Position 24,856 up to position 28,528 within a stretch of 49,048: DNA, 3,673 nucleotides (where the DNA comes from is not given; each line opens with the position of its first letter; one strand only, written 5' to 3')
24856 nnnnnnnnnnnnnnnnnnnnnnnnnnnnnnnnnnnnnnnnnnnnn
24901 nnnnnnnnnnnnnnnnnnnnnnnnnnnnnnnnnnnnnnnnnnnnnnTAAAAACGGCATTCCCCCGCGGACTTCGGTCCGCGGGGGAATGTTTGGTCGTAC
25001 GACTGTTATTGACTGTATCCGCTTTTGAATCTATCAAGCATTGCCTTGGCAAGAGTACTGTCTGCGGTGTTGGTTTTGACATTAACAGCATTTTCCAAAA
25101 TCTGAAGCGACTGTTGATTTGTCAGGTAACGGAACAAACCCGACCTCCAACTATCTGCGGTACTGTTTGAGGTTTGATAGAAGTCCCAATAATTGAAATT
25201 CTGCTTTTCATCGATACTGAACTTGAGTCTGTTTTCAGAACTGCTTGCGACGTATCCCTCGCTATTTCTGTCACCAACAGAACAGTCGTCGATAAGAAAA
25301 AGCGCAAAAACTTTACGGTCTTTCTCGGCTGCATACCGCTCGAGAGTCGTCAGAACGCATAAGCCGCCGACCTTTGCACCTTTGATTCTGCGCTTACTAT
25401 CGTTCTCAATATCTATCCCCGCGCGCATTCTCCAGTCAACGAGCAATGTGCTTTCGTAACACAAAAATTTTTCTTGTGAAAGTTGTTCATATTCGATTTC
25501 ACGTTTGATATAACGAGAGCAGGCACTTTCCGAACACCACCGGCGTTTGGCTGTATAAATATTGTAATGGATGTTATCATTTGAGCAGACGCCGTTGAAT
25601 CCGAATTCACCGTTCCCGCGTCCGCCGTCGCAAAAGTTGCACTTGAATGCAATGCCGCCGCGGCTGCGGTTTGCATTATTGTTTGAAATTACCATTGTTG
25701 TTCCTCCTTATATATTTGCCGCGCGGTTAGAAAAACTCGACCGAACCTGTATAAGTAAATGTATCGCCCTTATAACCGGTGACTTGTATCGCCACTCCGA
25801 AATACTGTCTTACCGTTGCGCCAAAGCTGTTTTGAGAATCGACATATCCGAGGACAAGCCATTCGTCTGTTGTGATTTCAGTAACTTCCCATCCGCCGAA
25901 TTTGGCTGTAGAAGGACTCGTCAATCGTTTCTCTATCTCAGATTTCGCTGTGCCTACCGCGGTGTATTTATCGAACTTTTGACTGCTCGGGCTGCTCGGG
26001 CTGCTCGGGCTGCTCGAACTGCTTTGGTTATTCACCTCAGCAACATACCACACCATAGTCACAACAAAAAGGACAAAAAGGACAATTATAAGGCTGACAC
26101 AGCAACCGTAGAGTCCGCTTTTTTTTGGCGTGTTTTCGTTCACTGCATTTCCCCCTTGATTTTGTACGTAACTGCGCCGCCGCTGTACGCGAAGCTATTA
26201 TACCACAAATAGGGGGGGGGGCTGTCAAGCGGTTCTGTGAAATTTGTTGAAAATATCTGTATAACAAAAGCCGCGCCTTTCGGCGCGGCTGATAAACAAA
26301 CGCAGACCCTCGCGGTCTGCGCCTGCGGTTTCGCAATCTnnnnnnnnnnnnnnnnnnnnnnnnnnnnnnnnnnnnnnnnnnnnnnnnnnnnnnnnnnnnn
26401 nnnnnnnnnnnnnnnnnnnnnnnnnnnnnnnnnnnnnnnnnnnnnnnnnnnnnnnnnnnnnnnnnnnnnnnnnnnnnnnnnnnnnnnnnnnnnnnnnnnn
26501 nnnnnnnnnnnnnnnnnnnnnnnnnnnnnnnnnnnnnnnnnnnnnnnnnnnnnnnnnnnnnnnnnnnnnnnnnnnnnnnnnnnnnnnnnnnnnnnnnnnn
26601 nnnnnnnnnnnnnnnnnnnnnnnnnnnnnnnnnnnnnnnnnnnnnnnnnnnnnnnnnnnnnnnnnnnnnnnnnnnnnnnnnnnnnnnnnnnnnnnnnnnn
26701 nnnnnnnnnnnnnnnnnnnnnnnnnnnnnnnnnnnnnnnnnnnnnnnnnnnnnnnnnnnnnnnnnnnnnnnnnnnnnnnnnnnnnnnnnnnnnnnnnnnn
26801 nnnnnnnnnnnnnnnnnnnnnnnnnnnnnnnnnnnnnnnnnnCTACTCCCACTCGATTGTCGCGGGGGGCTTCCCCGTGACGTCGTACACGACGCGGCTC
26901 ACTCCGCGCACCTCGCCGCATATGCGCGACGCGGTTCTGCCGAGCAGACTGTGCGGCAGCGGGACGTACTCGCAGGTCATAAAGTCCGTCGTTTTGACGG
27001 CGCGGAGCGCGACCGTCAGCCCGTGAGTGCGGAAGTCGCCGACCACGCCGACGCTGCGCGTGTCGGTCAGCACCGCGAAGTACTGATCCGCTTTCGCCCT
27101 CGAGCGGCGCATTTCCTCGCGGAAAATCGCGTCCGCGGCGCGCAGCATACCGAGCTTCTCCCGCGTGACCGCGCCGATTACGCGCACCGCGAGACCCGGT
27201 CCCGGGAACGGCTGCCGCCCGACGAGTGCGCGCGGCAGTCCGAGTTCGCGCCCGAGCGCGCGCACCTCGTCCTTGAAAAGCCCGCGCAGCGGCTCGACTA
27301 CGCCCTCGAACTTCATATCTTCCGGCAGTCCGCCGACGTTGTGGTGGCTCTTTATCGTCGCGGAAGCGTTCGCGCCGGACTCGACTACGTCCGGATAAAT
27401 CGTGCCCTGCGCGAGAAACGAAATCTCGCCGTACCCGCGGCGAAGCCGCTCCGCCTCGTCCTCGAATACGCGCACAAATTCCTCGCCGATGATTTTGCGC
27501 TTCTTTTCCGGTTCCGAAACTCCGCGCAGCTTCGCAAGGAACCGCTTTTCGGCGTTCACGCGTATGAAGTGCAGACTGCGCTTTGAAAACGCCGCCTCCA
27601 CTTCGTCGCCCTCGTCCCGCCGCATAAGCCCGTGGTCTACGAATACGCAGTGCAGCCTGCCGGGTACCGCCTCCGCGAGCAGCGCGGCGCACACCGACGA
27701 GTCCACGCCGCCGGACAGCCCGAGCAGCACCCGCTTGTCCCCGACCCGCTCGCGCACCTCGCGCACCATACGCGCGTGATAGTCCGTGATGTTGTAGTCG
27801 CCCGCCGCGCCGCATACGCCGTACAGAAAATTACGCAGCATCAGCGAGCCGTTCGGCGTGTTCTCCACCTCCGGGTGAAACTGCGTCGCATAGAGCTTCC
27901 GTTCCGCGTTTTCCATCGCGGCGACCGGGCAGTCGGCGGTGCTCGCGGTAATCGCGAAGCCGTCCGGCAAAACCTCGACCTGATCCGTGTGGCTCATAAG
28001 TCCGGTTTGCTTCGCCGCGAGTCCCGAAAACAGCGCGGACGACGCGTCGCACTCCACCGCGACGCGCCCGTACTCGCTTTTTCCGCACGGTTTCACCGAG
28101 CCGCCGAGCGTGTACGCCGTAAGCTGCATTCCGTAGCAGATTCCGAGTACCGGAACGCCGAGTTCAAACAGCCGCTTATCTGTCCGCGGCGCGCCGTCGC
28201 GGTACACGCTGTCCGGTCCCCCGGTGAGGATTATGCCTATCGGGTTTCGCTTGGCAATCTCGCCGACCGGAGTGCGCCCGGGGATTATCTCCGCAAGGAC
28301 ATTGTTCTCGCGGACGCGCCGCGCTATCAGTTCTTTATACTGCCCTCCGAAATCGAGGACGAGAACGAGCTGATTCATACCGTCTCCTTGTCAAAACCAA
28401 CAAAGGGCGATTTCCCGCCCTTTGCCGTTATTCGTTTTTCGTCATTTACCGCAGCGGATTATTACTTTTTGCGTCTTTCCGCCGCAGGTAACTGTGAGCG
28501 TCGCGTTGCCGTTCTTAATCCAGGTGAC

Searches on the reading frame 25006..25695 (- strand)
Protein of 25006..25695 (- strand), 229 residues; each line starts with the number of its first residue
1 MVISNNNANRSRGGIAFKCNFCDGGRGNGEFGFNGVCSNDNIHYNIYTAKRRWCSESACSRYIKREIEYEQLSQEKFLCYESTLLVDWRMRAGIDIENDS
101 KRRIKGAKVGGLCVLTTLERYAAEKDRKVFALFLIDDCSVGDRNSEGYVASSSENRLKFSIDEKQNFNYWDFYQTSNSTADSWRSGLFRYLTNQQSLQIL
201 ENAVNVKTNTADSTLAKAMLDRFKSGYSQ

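Call 12: search_protein_families(library=pfam, proteins=[window:25006-25695:-], max_evalue=0.01)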
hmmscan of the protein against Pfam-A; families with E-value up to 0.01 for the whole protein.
window:25006-25695:- (229 aa): 0 families

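Call 31: search_protein_families(library=ncbifam, proteins=[window:25006-25695:-], max_evalue=0.1)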
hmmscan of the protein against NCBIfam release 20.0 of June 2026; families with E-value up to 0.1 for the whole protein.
window:25006-25695:- (229 aa): 0 families

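Call 32: search_protein_families(library=padloc, proteins=[window:25006-25695:-], max_evalue=0.1)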
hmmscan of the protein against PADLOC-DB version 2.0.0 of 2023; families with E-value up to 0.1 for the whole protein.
window:25006-25695:- (229 aa): 0 families

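Call 35: find_homologous_proteins(query=window:25006-25695:-, max_evalue=0.001)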
Query window:25006-25695:- (229 aa): 42 proteins with E <= 0.001 among 120 candidates.
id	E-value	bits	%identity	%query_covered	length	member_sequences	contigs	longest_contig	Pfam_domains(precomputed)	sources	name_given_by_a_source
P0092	2.8e-150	516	100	100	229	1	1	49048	-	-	-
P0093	6.5e-51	191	48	91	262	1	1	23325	-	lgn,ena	-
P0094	8.4e-50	187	45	93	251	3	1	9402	-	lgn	-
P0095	2.4e-49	186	44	93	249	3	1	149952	-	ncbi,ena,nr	ncbi:MAG TPA: hypothetical protein VEB00_02620 [Clostridia bacterium]|nr:hypothetical protein [Clost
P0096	7.4e-49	184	42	93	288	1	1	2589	-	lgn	-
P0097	8.7e-49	184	43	91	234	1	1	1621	-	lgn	-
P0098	1.5e-48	183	41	96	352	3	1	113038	-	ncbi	-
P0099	1.3e-47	180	44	93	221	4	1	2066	-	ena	-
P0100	2.1e-47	180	45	91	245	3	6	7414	-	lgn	-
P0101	1.6e-46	177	41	94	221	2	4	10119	-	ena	-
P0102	6.2e-45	172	41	93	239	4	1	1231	-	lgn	-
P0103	1.8e-44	170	41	91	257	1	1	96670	-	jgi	jgi:hypothetical protein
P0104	1.8e-44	170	40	93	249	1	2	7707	-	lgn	-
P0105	5.9e-44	168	41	93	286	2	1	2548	-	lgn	-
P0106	2.7e-43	166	41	93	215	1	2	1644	-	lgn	-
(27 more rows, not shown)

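Call 36: find_encoding_contigs(protein=P0093, flank=2500, max_places=3)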
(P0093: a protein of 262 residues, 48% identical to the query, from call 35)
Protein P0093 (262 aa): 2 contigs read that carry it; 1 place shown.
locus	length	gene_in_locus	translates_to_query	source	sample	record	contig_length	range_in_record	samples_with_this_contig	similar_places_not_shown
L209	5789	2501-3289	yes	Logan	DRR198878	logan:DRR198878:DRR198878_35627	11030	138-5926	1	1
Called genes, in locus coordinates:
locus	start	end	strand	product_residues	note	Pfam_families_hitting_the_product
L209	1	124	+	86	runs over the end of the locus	?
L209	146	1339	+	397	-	PF01098:FTSW_RODA_SPOVE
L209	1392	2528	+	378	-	PF03033:Glyco_transf_28, PF04101:Glyco_tran_28_C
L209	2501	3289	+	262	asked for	-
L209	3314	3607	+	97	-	PF07876:Dabb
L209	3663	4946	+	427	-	PF00275:EPSP_synthase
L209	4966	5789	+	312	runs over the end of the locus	PF08478:POTRA_1, PF03799:FtsQ_DivIB_C (faint)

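Call 37: find_encoding_contigs(protein=P0095, flank=2500, max_places=3)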
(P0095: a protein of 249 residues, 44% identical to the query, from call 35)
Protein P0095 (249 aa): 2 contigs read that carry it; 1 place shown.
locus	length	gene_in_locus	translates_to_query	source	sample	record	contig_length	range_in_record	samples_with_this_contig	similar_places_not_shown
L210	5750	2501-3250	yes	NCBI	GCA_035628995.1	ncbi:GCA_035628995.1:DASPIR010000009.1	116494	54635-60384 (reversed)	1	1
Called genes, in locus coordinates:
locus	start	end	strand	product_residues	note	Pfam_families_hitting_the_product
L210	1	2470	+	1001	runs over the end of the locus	PF04313:HSDR_N, PF04851:ResIII, PF00270:DEAD (weak), PF18766:SWI2_SNF2, PF22679:T1R_D3-like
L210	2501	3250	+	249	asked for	-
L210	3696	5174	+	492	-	PF25390:WD40_RLD, PF13540:RCC1_2, PF25384:Alsin_RLD (faint), PF00415:RCC1 (weak), PF25390:WD40_RLD, PF13540:RCC1_2 (weak), PF25390:WD40_RLD, PF13540:RCC1_2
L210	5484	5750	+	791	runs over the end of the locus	PF19732:SpoIIE_N, PF07228:SpoIIE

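Call 67: search_solved_structures(query=A1, max_evalue=1)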
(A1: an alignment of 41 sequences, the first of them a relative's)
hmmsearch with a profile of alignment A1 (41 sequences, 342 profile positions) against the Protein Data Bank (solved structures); distinct sequences matched with E-value up to 1: 0.

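Call 72: search_dna_similar(query=window:25006-25695:-, collection=phages, mode=protein, max_evalue=0.001, max_rows=10)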
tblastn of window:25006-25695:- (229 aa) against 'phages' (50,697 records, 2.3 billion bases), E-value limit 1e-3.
Records with a match: 1; places in all: 1; records where one place covers at least 80% of the query: 1.
Best place of each record, by identity: <60% 1.
By first word of the organism name: Bacteriophage 1.
By host as written in the record: - 1.
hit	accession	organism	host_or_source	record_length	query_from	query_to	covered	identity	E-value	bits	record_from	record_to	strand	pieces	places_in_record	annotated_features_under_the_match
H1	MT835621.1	Bacteriophage sp.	human fecal samples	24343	9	223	94%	38.2%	1e-39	150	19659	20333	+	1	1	record has no annotation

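Call 75: predict_structure(alignment_id=A1)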
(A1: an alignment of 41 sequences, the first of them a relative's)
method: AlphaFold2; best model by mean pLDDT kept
length: 229 residues; sequences in the alignment: 41
mean_pLDDT: 91.0   pTM: 0.88
mean pLDDT of the five models: 91.0, 90.0, 89.5, 88.9, 88.1
residues with pLDDT >= 90: 184; 70-90: 30; 50-70: 7; < 50: 8
segments of 3 or more residues with pLDDT < 50: 2-9
pLDDT, mean of each block of 10 residues (from residue 1): 47 90 86 92 95 93 97 91 95 93 95 96 95 98 97 96 92 79 91 95 97 98 83
secondary structure, 60 per line:
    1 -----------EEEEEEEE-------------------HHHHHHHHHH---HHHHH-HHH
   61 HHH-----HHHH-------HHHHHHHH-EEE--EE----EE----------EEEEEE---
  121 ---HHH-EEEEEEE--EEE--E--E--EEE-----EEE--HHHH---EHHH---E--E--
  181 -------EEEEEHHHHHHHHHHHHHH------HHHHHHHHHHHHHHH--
elements in order: E12-19 H39-48 H52-56 H58-63 H69-72 H80-87 E89-91 E112-117 E128-134 E137-139 E148-150 E156-158 H161-164 E188-192 H193-206 H213-227

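Call 77: fold_search(model_id=the predicted structure, library=pdb)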
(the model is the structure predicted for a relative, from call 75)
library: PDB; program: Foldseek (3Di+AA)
matches with E <= 10: 151; with E <= 0.001: 0
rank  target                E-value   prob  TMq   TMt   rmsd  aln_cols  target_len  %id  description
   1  6p0f                  2.2e-02  0.60  0.30  0.37  10.3       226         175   11  N-terminal domain of Thermococcus Gammatolerans McrB (released 2019-12-18)
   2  3iuw_A                7.6e-01  0.15  0.16  0.38   4.4        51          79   10  Crystal structure of Activating signal cointegrator (NP_814290.1) from ENTEROCOCCUS FAECALIS V583 at 1.58 A resolution (released 2009-09-15)
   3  7z8w_A                8.1e-01  0.10  0.25  0.35  13.9       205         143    7  Crystal structure of YTHDF2 with compound YLI_DC1_018 (released 2022-03-30)
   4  7yz8_E                1.0e+00  0.09  0.22  0.26  13.3       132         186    8  Triclinic crystal structure of YTHDF1 YTH domain (544AVV546 mutant) (released 2023-03-01)
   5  2g2x_A                1.3e+00  0.10  0.28  0.39   7.4       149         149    7  X-Ray Crystal Structure Protein Q88CH6 from Pseudomonas putida. Northeast Structural Genomics Consortium Target PpR72. (released 2006-03-14)
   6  3iuw_B                1.4e+00  0.11  0.16  0.37   4.4        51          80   10  Crystal structure of Activating signal cointegrator (NP_814290.1) from ENTEROCOCCUS FAECALIS V583 at 1.58 A resolution (released 2009-09-15)
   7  1zce                  1.7e+00  0.10  0.24  0.34   5.4       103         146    8  X-Ray Crystal Structure of Protein Atu2648 from Agrobacterium tumefaciens. Northeast Structural Genomics Consortium Targ (released 2005-04-19)
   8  5jg7_B                1.9e+00  0.13  0.16  0.25   9.4        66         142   14  Crystal structure of putative periplasmic binding protein from Salmonella typhimurium LT2 (released 2016-04-27)
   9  7s9v_A                1.9e+00  0.09  0.23  0.05   7.3       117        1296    3  DrmAB:ADP (released 2022-06-15)
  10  9srj_A                2.1e+00  0.02  0.10  0.12  15.2       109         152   10  Prenylated FMN oxidative maturase PhdC, PEG-bound (released 2025-12-17)
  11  9nk3                  2.1e+00  0.02  0.10  0.12  15.5       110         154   11  Prenylated-FMN maturase PhdC E45A mutant from Mycolicibacterium fortuitum (apo) (released 2026-02-18)
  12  6ihg                  2.2e+00  0.03  0.19  0.22  12.7       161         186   10  N terminal domain of Mycobacterium avium complex Lon protease (released 2019-08-07)
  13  9nk4                  2.2e+00  0.01  0.10  0.13  15.7       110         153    9  Prenylated-FMN maturase PhdC E45A mutant from Mycolicibacterium fortuitum bound to flavin mononucleotide (released 2026-02-18)
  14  9nk0                  2.2e+00  0.01  0.10  0.13  15.4       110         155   11  Prenylated-FMN maturase PhdC from Mycolicibacterium fortuitum (apo) (released 2026-02-18)
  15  4lg3_C                2.3e+00  0.01  0.11  0.13  13.7       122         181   12  Crystal structure of a DUF487 family protein (DESPIG_00776) from Desulfovibrio piger ATCC 29098 at 2.49 A resolution (released 2013-08-21)
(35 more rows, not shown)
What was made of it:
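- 25006..25695 (-): 229-aa Cys-rich cytoplasmic protein of unknown family; second gene of the low-GC cassette. AF2 model pLDDT 91, with weak YTH/ASCH/McrB-N-like fold hits (calls 75, 77).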

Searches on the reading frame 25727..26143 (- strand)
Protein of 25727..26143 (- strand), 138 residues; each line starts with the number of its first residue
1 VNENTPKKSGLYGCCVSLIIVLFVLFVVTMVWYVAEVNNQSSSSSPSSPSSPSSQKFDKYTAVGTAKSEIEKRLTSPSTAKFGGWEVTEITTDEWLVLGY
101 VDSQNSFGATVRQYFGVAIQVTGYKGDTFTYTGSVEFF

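Call 10: find_encoding_contigs(protein=window:25727-26143:-, flank=4000, max_places=10)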
Protein window:25727-26143:- (138 aa): no gene with exactly this product is on record in the collection.

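Call 12: search_protein_families(library=pfam, proteins=[window:25727-26143:-], max_evalue=0.01)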
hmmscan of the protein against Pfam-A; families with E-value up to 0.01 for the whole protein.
window:25727-26143:- (138 aa): 0 families

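Call 31: search_protein_families(library=ncbifam, proteins=[window:25727-26143:-], max_evalue=0.1)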
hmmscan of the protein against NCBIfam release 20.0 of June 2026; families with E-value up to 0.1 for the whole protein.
window:25727-26143:- (138 aa): 4 families
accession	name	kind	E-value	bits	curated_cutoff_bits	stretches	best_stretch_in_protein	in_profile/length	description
NF042931.1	SAG1386_EF1546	equivalog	0.012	15.8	80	1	15-61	30-77/158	SAG1386/EF1546 family surface-associated protein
TIGR04409.1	LptC_YrbK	equivalog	0.016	14.8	38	1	18-94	3-79/180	LPS export ABC transporter periplasmic protein LptC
NF008142.0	PRK10893.1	equivalog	0.047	13.2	230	1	18-91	8-80/192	LPS export ABC transporter periplasmic protein LptC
NF041437.1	TfpZ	superfamily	0.073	12.7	200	0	15-38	10-33/240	TfpX/TfpZ family type IV pilin accessory protein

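Call 32: search_protein_families(library=padloc, proteins=[window:25727-26143:-], max_evalue=0.1)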
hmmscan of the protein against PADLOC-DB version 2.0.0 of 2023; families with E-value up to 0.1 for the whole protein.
window:25727-26143:- (138 aa): 0 families

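Call 73: search_dna_similar(query=window:25727-26143:-, collection=phages, mode=protein, max_evalue=0.001, max_rows=10)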
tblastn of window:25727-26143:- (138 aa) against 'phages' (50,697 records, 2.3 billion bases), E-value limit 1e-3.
Records with a match: 5; places in all: 5; records where one place covers at least 80% of the query: 0.
Best place of each record, by identity: <60% 5.
By first word of the organism name: Clostridium 2; Enterocloster 1; Leeuwenhoekiella 1; Microcystis 1.
By host as written in the record: Clostridium tetani ATCC 453 2; Enterocloster bolteae Q14 1; Leeuwenhoekiella aequorea Arc30 1; Microcystis aeruginosa 1.
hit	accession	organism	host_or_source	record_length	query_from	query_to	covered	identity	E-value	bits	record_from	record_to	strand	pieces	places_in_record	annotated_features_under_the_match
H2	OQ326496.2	Enterocloster phage PMBT24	Enterocloster bolteae Q14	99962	66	137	52%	36.4%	8e-5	46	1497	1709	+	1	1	hypothetical protein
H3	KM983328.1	Clostridium phage phiCT453B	Clostridium tetani ATCC 453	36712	55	122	49%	37.0%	5e-6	50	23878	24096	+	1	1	hypothetical protein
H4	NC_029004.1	Clostridium phage phiCT453B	Clostridium tetani ATCC 453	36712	55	122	49%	37.0%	5e-6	50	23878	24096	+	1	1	hypothetical protein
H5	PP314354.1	Leeuwenhoekiella phage vB_LaeS_Arctus_1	Leeuwenhoekiella aequorea Arc30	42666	58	122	47%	35.7%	2e-5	48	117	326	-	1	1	hypothetical protein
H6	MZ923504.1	Microcystis phage MinS1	Microcystis aeruginosa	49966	70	127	42%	37.9%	1e-3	44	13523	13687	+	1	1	hypothetical protein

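Call 74: get_annotated_region(hit=H4, flank=2500)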
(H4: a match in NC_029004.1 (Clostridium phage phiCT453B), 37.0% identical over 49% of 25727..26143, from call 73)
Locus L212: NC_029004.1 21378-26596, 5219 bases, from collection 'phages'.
description: Clostridium phage phiCT453B, complete genome.
organism: Clostridium phage phiCT453B (NCBI taxid 1567013)
taxonomy: Viruses; Duplodnaviria; Heunggongvirae; Uroviricota; Caudoviricetes
host: Clostridium tetani ATCC 453; source: -; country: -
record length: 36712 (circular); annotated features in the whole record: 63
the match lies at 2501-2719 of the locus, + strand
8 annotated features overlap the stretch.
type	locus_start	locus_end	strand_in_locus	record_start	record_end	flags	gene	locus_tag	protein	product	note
CDS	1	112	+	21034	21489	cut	-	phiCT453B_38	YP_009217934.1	hypothetical protein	-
CDS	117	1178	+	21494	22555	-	-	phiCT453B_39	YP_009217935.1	tail sheath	phage tail sheath protein (xkdK), similar to CTC02125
CDS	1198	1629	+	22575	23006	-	-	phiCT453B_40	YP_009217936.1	tail protein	XkdM protein, phage-like element PBSXl, similar to CTC02124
CDS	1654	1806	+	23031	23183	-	-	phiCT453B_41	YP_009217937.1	hypothetical protein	-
CDS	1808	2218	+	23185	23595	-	-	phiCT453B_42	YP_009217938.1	tail protein XkdN-like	xkdN-like PBSX phage protein, similar to CTC02122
CDS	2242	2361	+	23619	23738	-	-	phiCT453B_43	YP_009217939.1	hypothetical protein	-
CDS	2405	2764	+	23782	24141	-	-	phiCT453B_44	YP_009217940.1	hypothetical protein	-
CDS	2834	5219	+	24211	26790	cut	-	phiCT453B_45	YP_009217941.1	tail length tape measure protein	-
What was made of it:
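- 25727..26143 (-): 138-aa protein: N-terminal transmembrane anchor, Ser/Pro linker encoded by a perfect 9-nt x 3.8 tandem repeat, and a small C-terminal domain. Distant homologues occur in Clostridium and Enterocloster phages (calls 73, 74).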

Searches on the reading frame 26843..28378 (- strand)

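Call 48: search_protein_families(library=pfam, proteins=[window:26843-28378:-], max_evalue=0.001)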
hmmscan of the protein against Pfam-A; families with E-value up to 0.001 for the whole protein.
window:26843-28378:- (511 aa): 6 families
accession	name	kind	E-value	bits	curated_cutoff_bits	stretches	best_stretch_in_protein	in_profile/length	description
PF00117.34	GATase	-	4.3e-42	144.4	22.8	1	6-186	1-188/190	Glutamine amidotransferase class-I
PF00958.27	GMP_synt_C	-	2.9e-33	114.2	27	1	427-510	9-92/92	GMP synthase C terminal domain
PF02540.23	NAD_synthase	-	1.2e-09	38.1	21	1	203-250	7-55/242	NAD synthase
PF07722.19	Peptidase_C26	-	2.3e-09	37.8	20.5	1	71-170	102-219/219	Peptidase C26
PF00733.27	Asn_synthase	-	1.5e-05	25.2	21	1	208-262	10-62/354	Asparagine synthase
PF03054.22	tRNA_Me_trans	-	0.00037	20.7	20.6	0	215-246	1-31/202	tRNA methyl transferase HUP domain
